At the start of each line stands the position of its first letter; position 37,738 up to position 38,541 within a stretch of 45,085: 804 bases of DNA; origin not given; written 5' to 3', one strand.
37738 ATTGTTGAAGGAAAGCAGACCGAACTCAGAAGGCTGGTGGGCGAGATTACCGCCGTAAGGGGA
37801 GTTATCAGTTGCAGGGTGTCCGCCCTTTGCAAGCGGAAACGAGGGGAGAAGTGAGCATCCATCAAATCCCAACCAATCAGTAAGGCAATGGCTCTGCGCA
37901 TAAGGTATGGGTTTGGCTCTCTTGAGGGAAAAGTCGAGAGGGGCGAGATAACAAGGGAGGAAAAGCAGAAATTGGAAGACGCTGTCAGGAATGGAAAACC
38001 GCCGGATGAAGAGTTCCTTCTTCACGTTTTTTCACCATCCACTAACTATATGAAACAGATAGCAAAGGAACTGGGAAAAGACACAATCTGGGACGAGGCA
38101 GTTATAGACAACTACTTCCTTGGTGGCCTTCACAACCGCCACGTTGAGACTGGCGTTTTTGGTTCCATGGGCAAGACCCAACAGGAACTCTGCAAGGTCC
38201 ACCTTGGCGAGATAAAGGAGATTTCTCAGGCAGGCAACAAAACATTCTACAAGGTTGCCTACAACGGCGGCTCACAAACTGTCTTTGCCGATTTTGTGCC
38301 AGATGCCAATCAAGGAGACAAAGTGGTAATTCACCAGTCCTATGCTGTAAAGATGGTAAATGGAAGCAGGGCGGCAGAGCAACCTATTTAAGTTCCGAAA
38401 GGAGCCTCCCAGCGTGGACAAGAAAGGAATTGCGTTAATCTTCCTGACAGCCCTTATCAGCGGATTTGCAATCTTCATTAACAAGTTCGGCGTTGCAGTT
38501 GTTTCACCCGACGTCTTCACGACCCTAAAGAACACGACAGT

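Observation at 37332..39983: NikR-headed operon with two paralogous HypC/HupF-like fusion proteins flanking a DMT permease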

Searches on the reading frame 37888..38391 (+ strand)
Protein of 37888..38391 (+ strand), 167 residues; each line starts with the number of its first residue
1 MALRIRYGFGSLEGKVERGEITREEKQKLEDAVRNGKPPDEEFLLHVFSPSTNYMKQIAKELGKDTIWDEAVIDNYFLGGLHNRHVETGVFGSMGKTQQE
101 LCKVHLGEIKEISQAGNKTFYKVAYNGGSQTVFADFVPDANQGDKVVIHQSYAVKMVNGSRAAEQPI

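Call 3: search_protein_families(library=pfam, proteins=[window:37888-38391:+], max_evalue=1)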
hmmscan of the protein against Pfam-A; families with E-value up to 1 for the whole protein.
window:37888-38391:+ (167 aa): 2 families
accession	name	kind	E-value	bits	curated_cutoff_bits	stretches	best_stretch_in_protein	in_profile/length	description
PF01455.23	HupF_HypC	-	1.7e-05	25.3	28.5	1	108-164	8-60/65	HupF/HypC family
PF19927.4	DUF6390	-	0.0048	16.8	25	1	42-93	40-91/244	Family of unknown function (DUF6390)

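Call 4: search_protein_families(library=ncbifam, proteins=[window:37888-38391:+], max_evalue=1)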
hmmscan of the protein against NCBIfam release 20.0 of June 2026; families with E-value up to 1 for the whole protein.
window:37888-38391:+ (167 aa): 2 families
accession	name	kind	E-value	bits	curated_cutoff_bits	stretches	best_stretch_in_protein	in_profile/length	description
TIGR00074.1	hypC_hupF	subfamily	0.016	15.1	48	1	121-164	17-60/80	HypC/HybG/HupF family hydrogenase formation chaperone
NF033420.0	T6SS_PAAR_dom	equivalog_domain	0.03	14.4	124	1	118-151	15-48/94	type VI secretion system PAAR protein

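Call 8: find_homologous_proteins(query=window:37888-38391:+, max_evalue=0.001)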
Query window:37888-38391:+ (167 aa): 1 proteins with E <= 0.001 among 26 candidates.
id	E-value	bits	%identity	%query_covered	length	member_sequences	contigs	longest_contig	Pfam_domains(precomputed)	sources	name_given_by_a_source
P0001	9.0e-107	372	100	100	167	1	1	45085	PF01455.24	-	-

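Call 9: search_solved_structures(query=window:37888-38391:+, max_evalue=10, show_alignments=2)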
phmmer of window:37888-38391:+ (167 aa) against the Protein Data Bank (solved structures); distinct sequences matched with E-value up to 10: 6.
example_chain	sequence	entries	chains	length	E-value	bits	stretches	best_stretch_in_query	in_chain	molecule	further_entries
4jiw_D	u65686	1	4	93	0.013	18.8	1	119-150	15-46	Putative uncharacterized protein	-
2z1c_A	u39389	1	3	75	0.035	17.4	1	122-164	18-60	Hydrogenase expression/formation protein HypC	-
3vyr_A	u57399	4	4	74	0.037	17.3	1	123-164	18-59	Hydrogenase expression/formation protein HypC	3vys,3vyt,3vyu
1b22_A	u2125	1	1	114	0.38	14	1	85-153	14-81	DNA REPAIR PROTEIN RAD51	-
6r5q_I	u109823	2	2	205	0.92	12.8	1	57-109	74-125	Ribosomal protein L10 (Predicted) | Ribosomal protein L10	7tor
9ui4_C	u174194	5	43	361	1.2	12.4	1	84-151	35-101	DNA repair protein RAD51 homolog 1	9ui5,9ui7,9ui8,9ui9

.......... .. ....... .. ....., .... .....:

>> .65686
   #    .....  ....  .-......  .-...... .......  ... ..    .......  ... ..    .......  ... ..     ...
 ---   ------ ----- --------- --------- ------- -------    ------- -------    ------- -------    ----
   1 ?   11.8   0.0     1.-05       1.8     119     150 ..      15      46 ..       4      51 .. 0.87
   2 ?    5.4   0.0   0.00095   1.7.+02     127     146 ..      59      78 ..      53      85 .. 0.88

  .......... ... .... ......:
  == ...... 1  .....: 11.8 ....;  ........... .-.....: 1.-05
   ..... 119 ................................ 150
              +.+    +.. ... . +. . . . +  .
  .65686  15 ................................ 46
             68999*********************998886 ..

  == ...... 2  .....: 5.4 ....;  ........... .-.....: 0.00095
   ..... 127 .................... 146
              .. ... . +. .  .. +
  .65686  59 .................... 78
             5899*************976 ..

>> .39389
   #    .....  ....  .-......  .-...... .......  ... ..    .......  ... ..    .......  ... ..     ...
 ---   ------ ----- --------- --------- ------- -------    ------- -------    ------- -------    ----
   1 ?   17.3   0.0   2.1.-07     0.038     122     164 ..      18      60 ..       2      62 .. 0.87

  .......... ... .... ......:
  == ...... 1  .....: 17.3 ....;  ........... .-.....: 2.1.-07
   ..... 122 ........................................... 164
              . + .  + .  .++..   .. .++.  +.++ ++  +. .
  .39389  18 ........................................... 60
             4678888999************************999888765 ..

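Call 22: search_protein_representatives(protein=window:37888-38391:+)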
Query: 167 residues. Proteins with E-value up to 0.001 (for the whole library): 133; up to 1e-10: 28; up to 1e-30: 1. The best 133 are listed.
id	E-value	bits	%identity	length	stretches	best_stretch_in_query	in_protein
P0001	2.9e-107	372.0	100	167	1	1-167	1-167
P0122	7.4e-23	97.6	38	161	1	5-156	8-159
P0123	1.7e-22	96.4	42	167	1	8-158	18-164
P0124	1.0e-21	94.0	35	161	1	4-155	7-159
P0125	2.6e-19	86.1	36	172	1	5-155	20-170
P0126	2.1e-16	76.6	35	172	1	18-156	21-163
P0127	4.2e-16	75.7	42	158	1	5-156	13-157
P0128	5.6e-16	75.3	43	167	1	20-156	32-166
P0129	3.7e-15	72.6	34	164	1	18-156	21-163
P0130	5.9e-15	72.0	34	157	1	15-158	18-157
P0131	1.5e-14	70.6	34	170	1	5-157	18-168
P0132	5.2e-14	68.9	30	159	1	5-156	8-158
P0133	5.4e-14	68.8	37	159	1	3-157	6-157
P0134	7.3e-14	68.4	34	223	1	5-156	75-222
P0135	7.8e-14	68.3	37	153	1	5-155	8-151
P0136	1.1e-13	67.8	34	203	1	6-158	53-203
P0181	4.7e-08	49.5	27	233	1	6-157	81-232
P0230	1.1e-04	38.5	30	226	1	5-162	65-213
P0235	1.5e-04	38.1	32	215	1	3-156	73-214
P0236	1.5e-04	38.1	30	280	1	5-156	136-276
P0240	1.9e-04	37.8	34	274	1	5-156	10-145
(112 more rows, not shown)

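Call 26: search_protein_families(library=pfam, alignment_id=A3, max_evalue=0.01)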
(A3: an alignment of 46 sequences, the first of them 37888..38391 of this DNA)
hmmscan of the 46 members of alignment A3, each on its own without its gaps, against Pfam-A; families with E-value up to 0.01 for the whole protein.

A. member 1, window:37888-38391:+ (167 aa): 2 families
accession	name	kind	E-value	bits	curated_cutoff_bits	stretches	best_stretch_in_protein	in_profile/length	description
PF01455.23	HupF_HypC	-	1.7e-05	25.3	28.5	1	108-164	8-60/65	HupF/HypC family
PF19927.4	DUF6390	-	0.0048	16.8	25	0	42-93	40-91/244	Family of unknown function (DUF6390)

B. families by the number of members that match (of 46 scanned): 8 families
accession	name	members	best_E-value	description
PF01455.23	HupF_HypC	33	6.8e-10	HupF/HypC family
PF19927.4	DUF6390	4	2.6e-06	Family of unknown function (DUF6390)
PF10474.15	Syndetin_C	1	0.0025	Syndetin, C-terminal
PF20612.3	SHOCT_2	1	0.0029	SHOCT domain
PF05321.16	HHA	1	0.0041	Haemolysin expression modulating protein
PF08909.16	DUF1854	1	0.0043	Domain of unknown function (DUF1854)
PF18689.6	PriX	1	0.0086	Primase X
PF06233.17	Usg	1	0.0095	Usg-like family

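Call 36: find_encoding_contigs(protein=P0123, flank=6000, max_places=3)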
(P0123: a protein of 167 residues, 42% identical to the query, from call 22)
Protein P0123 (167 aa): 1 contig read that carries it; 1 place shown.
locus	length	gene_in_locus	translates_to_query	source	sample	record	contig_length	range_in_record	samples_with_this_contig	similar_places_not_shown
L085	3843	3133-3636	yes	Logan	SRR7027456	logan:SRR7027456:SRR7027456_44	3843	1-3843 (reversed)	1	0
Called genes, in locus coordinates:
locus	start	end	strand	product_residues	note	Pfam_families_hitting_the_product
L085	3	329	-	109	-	?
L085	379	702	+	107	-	-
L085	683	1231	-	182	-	-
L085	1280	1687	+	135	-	PF01155:HypA (faint)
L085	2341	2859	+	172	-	-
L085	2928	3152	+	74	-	PF01455:HupF_HypC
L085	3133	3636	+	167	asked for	PF01455:HupF_HypC (weak)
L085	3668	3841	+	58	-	?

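Call 37: find_encoding_contigs(protein=P0122, flank=8000, max_places=3)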
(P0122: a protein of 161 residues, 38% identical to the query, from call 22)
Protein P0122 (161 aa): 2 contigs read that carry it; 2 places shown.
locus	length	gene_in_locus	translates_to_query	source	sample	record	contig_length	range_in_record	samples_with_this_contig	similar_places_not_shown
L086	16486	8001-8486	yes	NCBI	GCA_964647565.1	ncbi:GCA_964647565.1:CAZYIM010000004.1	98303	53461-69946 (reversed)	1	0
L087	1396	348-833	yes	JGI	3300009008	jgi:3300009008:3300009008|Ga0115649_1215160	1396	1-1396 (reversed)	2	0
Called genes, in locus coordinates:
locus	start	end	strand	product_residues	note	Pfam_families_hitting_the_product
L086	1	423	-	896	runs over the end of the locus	PF00133:tRNA-synt_1, PF01406:tRNA-synt_1e (faint), PF09334:tRNA-synt_1g, PF13603:tRNA-synt_1_2, PF00133:tRNA-synt_1, PF09334:tRNA-synt_1g (weak), PF08264:Anticodon_1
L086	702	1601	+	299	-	PF00389:2-Hacid_dh (weak), PF02826:2-Hacid_dh_C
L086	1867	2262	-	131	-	PF00380:Ribosomal_S9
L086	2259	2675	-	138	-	PF00572:Ribosomal_L13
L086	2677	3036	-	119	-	PF17135:Ribosomal_L18 (weak), PF00828:Ribosomal_L27A (weak)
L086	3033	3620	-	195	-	-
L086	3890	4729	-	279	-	PF01193:RNA_pol_L, PF01000:RNA_pol_A_bac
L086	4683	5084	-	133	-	PF00411:Ribosomal_S11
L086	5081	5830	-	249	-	PF01479:S4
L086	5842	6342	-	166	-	PF00416:Ribosomal_S13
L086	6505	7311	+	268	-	PF00398:RrnaAD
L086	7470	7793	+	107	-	PF01155:HypA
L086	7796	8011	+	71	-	PF01455:HupF_HypC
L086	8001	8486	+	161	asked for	-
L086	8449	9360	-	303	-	PF00892:EamA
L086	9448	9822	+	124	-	-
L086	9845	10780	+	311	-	PF12838:Fer4_7 (faint), PF13187:Fer4_9 (faint), PF17179:Fer4_22, PF00037:Fer4 (weak)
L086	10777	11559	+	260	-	PF00175:NAD_binding_1, PF10418:DHODB_Fe-S_bind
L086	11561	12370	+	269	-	PF01058:Oxidored_q6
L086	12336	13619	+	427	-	PF00374:NiFeSe_Hases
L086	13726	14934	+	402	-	-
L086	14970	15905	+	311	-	PF13462:Thioredoxin_4, PF01323:DSBA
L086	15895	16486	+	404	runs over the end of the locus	PF00266:Aminotran_5, PF00155:Aminotran_1_2 (weak), PF01041:DegT_DnrJ_EryC1 (weak)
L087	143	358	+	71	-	PF01455:HupF_HypC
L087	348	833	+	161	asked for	-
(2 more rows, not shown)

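Call 38: find_encoding_contigs(protein=P0124, flank=8000, max_places=3)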
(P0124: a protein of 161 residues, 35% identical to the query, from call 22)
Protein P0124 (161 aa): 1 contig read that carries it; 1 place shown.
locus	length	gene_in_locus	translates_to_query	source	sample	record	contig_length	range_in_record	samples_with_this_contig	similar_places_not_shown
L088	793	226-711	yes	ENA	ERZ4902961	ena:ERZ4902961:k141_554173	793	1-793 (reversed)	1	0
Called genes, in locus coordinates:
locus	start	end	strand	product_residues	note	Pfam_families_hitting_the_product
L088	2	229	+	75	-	?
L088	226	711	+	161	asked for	-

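Call 39: find_encoding_contigs(protein=P0127, flank=8000, max_places=3)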
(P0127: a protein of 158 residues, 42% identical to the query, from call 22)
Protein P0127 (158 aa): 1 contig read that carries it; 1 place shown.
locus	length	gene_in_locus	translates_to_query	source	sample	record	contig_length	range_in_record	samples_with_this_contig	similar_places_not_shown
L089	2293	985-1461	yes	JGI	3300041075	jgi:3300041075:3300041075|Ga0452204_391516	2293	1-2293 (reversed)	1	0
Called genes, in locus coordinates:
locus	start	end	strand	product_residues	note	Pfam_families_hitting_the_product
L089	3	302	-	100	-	?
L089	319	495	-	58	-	-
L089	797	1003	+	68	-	PF01455:HupF_HypC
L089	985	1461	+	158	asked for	-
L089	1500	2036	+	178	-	PF13238:AAA_18 (weak), PF13207:AAA_17 (faint)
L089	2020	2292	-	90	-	?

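Call 44: predict_structure(alignment_id=A3)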
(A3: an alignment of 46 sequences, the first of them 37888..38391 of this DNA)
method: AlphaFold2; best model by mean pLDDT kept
length: 167 residues; sequences in the alignment: 46
mean_pLDDT: 90.6   pTM: 0.82
mean pLDDT of the five models: 90.6, 90.4, 90.4, 90.1, 89.7
residues with pLDDT >= 90: 130; 70-90: 28; 50-70: 1; < 50: 8
segments of 3 or more residues with pLDDT < 50: 160-167
pLDDT, mean of each block of 10 residues (from residue 1): 82 93 95 89 91 94 95 94 90 90 96 98 97 96 96 84 44
secondary structure, 60 per line:
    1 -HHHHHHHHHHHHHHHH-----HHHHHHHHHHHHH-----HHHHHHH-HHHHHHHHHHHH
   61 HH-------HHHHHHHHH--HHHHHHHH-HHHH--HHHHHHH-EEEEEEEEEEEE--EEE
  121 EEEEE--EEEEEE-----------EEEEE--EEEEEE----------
elements in order: H2-17 H23-35 H41-47 H49-62 H70-78 H81-88 H90-93 H96-102 E104-115 E118-125 E128-133 E145-149 E152-157

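Call 50: fold_search(model_id=the predicted structure, library=pdb)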
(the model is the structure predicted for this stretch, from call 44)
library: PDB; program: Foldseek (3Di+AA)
matches with E <= 10: 1090; with E <= 0.001: 0
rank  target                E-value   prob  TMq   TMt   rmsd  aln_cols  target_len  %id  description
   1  3vyt_A                1.6e-03  1.00  0.27  0.81   2.6        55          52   25  Crystal structure of the HypC-HypD-HypE complex (form I inward) (released 2012-11-28)
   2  2z1c_B                1.9e-03  1.00  0.27  0.57   3.3        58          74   26  Crystal structure of HypC from Thermococcus kodakaraensis KOD1 (released 2007-07-17)
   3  3vys_A                3.1e-03  1.00  0.28  0.81   2.7        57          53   26  Crystal structure of the HypC-HypD-HypE complex (form I) (released 2012-11-28)
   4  3vyr_A                3.9e-03  1.00  0.26  0.57   2.8        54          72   26  Crystal structure of the HypC-HypD complex (released 2012-11-28)
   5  7ur8                  5.9e-03  1.00  0.29  0.63   6.1        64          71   12  170_h_ob, a small beta-barrel de novo designed protein (released 2023-03-22)
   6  3vyu_A                6.7e-03  1.00  0.27  0.75   2.9        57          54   24  Crystal structure of the HypC-HypD-HypE complex (form II) (released 2012-11-28)
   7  2z1c_A                1.5e-02  1.00  0.26  0.58   2.7        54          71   26  Crystal structure of HypC from Thermococcus kodakaraensis KOD1 (released 2007-07-17)
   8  7d8r_B                1.6e-02  0.75  0.24  0.24  21.1       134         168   12  MITF HLHLZ structure (released 2021-10-13)
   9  7oya_X2               2.4e-02  0.69  0.23  0.28  11.3       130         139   12  Cryo-EM structure of the 1 hpf zebrafish embryo 80S ribosome (released 2022-07-13)
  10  1o7l_D                2.8e-02  0.97  0.24  0.16  11.1        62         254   18  Molybdate-activated form of ModE from Escherichia coli (released 2003-02-20)
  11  9nkg_A                3.0e-02  0.77  0.28  0.13  15.6       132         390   14  Structure of substrate engaged MIDN-bound human 26S proteasome, EB-MIDN (Composite map) (released 2025-05-07)
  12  7r81_Y2               3.0e-02  0.54  0.23  0.27  14.4       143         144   14  Structure of the translating Neurospora crassa ribosome arrested by cycloheximide (released 2021-12-01)
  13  1h9r_A                3.2e-02  0.99  0.24  0.29   6.5        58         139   19  Tungstate bound complex Dimop domain of ModE from E.coli (released 2001-06-19)
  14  1h9s_B                3.6e-02  0.96  0.25  0.30  11.4        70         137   17  Molybdate bound complex of Dimop domain of ModE from E.coli (released 2001-06-19)
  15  9bh5_AX               3.6e-02  0.47  0.23  0.27  14.0       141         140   13  High-resolution C. elegans 80S ribosome structure - class 1 (released 2024-09-04)
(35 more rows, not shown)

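Call 75: search_protein_families(library=pfam, proteins=[P0134, P0181, P0230, P0235, P0240, P0236, P0136], max_evalue=0.01)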
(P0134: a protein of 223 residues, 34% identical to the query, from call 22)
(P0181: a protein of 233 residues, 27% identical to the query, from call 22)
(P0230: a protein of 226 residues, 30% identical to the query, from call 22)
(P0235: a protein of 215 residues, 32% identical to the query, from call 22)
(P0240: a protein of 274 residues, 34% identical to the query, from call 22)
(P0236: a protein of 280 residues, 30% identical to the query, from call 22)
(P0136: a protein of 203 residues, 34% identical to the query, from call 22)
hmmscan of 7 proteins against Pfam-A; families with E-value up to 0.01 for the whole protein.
P0134 (223 aa): 1 family
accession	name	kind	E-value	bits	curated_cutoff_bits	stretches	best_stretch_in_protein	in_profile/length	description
PF01455.23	HupF_HypC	-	6.4e-16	58.7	28.5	1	1-60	1-62/65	HupF/HypC family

P0181 (233 aa): 2 families
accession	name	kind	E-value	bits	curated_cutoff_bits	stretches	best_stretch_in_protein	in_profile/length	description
PF01455.23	HupF_HypC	-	1e-14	54.8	28.5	1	1-60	1-62/65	HupF/HypC family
PF19927.4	DUF6390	-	0.0031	17.5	25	0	175-195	147-167/244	Family of unknown function (DUF6390)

P0230 (226 aa): 2 families
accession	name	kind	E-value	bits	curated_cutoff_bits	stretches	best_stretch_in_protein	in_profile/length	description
PF01455.23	HupF_HypC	-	1.8e-14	54.1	28.5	2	1-57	1-59/65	HupF/HypC family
PF19927.4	DUF6390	-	0.00048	20.1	25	0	182-218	192-228/244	Family of unknown function (DUF6390)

P0235 (215 aa): 1 family
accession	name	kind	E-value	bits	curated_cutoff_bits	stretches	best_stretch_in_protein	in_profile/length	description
PF01455.23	HupF_HypC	-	5.5e-19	68.5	28.5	2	1-65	1-65/65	HupF/HypC family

P0240 (274 aa): 2 families
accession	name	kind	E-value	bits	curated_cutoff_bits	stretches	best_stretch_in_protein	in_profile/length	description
PF19927.4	DUF6390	-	8.2e-06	25.9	25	0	123-151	195-223/244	Family of unknown function (DUF6390)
PF01750.23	HycI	-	0.00011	22.5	23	1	186-263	30-115/130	Hydrogenase maturation protease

P0236 (280 aa): 2 families
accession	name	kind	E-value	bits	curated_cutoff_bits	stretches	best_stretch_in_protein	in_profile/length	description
PF01467.32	CTP_transf_like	-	5.3e-15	56.2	21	1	5-128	2-128/133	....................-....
PF10960.13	Holin_BhlA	-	0.0026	18.1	22.6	1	47-88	25-66/70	BhlA holin family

P0136 (203 aa): 1 family
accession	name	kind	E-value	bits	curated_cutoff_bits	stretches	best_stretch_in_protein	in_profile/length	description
PF01455.23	HupF_HypC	-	4.1e-12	46.5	28.5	2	155-202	8-53/65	HupF/HypC family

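Call 77: search_solved_structures(query=L086:12336-13619:+, max_evalue=1e-20)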
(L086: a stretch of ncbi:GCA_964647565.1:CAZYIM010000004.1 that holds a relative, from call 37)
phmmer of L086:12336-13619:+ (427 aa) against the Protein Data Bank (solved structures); distinct sequences matched with E-value up to 1e-20: 36.
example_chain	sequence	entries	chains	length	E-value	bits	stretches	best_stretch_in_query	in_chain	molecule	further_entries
9nez_D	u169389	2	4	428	1.9e-86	293.9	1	4-421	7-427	Sulfhydrogenase 1 subunit alpha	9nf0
9e15_B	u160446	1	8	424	1.2e-85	291.3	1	4-418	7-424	Sulfhydrogenase 1 subunit alpha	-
9e1j_B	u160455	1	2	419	1.4e-85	291.1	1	5-418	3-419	Sulfhydrogenase 1 subunit alpha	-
5yxy_A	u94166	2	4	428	7.4e-83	282.1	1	5-420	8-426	Cytosolic NiFe-hydrogenase, alpha subunit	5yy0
5odc_F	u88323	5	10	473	1.9e-55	191.8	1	4-420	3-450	Methyl-viologen reducing hydrogenase subunit A | Methyl-viologen reducing hydrogenase, subunit A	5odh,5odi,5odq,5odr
7t2r_D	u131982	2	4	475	1e-47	166.4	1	4-420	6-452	NiFe hydrogenase large subunit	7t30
9sw2_F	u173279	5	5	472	2.6e-44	155.2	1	4-420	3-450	F420-non-reducing hydrogenase subunit A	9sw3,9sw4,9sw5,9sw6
9sfi_g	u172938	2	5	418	6.7e-43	150.5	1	4-384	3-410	Coenzyme F420-reducing hydrogenase, alpha subunit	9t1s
5xf9_D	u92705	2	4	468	2.3e-37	132.3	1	3-418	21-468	NAD-reducing hydrogenase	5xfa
3zfs_A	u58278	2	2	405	2.3e-29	106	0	1-185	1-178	F420-REDUCING HYDROGENASE, SUBUNIT ALPHA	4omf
6qgt_A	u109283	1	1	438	9.7e-28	100.6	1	1-182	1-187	F420-reducing hydrogenase, subunit alpha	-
4ci0_A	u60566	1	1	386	1.2e-27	100.3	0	1-185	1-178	F420-REDUCING HYDROGENASE, SUBUNIT ALPHA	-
5jsu_B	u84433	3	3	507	1.5e-27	100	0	5-187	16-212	Periplasmic [NiFeSe] hydrogenase, large subunit, selenocysteine-containing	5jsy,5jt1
6qgr_A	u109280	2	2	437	2.3e-27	99.4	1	3-182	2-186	Coenzyme F420 hydrogenase subunit alpha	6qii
5jsh_B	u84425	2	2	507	4.9e-26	95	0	5-187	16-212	Periplasmic [NiFeSe] hydrogenase, large subunit, selenocysteine-containing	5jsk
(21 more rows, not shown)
